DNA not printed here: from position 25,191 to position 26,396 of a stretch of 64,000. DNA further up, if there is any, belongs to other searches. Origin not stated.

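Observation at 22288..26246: Four co-directional genes: aminotransferase, PhzF-like isomerase, SAM methyltransferase, CCG-domain Fe-S protein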

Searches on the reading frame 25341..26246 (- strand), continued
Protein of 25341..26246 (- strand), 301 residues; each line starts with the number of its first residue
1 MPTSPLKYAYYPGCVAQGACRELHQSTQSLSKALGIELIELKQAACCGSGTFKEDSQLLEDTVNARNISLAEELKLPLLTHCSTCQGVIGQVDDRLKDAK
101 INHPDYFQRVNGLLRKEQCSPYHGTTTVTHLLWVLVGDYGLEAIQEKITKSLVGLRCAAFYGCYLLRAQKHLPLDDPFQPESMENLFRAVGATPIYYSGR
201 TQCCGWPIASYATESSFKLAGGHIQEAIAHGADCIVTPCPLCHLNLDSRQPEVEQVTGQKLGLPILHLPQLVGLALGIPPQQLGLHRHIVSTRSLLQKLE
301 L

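Call 42: list_cluster_members(proteins=[P0001, P0002, window:25341-26243:-, P0242, P0122])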
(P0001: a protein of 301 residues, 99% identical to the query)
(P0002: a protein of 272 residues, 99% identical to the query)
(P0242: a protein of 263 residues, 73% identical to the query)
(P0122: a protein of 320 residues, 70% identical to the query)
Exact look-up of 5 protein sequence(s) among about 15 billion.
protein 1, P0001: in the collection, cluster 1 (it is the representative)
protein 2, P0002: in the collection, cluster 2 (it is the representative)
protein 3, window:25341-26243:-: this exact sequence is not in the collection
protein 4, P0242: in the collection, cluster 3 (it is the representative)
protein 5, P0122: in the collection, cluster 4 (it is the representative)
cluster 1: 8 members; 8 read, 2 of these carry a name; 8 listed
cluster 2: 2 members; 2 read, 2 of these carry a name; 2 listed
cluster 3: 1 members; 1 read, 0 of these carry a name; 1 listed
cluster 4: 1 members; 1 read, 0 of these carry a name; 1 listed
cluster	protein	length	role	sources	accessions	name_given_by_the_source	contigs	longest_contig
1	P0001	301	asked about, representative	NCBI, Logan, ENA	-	-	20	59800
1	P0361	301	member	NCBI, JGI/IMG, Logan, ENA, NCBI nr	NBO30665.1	MAG: heterodisulfide reductase [Cyanobacteria bacterium WB6_1B_304] | succinate dehydrogenase / fumarate reductase cytochrome b subunit | heterodisulfide reductase [Cyanobacteria bacterium WB6_1B_304]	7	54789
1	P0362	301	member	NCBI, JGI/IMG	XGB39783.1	MAG: CoB--CoM heterodisulfide reductase iron-sulfur subunit B family protein ... | succinate dehydrogenase / fumarate reductase cytochrome b subunit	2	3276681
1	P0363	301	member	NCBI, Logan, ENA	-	-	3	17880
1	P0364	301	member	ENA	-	-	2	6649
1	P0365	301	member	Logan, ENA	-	-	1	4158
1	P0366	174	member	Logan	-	-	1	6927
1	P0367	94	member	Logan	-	-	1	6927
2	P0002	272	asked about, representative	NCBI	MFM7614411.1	MAG: CoB--CoM heterodisulfide reductase iron-sulfur subunit B family protein, partial ...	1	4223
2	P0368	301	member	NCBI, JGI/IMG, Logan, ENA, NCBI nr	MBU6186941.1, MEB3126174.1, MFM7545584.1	MAG: CoB--CoM heterodisulfide reductase iron-sulfur subunit B family protein ... | CoB--CoM heterodisulfide reductase iron-sulfur subunit B family protein [Cyanobacteria ...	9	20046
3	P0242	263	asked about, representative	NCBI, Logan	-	-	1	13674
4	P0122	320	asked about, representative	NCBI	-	-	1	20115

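Call 43: find_encoding_contigs(protein=P0362, flank=10000, max_places=3)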
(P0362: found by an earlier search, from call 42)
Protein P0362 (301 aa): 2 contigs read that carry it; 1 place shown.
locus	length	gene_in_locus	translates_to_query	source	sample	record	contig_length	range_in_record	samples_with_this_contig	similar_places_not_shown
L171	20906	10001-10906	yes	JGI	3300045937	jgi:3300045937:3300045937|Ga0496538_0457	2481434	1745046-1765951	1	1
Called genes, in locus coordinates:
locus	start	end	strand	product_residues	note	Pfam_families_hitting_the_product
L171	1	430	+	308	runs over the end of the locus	PF01795:Methyltransf_5, PF13649:Methyltransf_25 (faint)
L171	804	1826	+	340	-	PF02790:COX2_TM, PF00116:COX2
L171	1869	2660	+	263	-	PF00115:COX1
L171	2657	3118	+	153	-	PF00115:COX1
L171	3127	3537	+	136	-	PF00115:COX1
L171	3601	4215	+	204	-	PF00510:COX3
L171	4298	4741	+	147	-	-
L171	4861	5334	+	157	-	PF00731:AIRC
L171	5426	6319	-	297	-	PF14257:DUF4349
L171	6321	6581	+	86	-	-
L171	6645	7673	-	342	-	PF00575:S1, PF23459:S1_RRP5 (faint), PF00575:S1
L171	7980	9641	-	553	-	PF00496:SBP_bac_5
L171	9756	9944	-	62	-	-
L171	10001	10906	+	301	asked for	PF02754:CCG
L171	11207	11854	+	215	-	PF01209:Ubie_methyltran (weak), PF13489:Methyltransf_23, PF13847:Methyltransf_31 (faint), PF08241:Methyltransf_11, PF08242:Methyltransf_12, PF13649:Methyltransf_25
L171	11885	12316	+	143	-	PF02567:PhzC-PhzF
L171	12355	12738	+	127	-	PF02567:PhzC-PhzF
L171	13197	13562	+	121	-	PF00155:Aminotran_1_2 (weak)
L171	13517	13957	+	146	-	PF00155:Aminotran_1_2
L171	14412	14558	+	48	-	-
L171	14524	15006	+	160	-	PF00076:RRM_1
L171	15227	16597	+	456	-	PF01773:Nucleos_tra2_N, PF07670:Gate, PF07662:Nucleos_tra2_C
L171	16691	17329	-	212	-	PF17773:UPF0176_N, PF00581:Rhodanese (weak)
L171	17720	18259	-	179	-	PF00075:RNase_H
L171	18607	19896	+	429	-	PF00171:Aldedh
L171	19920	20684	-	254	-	PF00072:Response_reg, PF00486:Trans_reg_C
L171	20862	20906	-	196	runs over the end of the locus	PF00885:DMRL_synthase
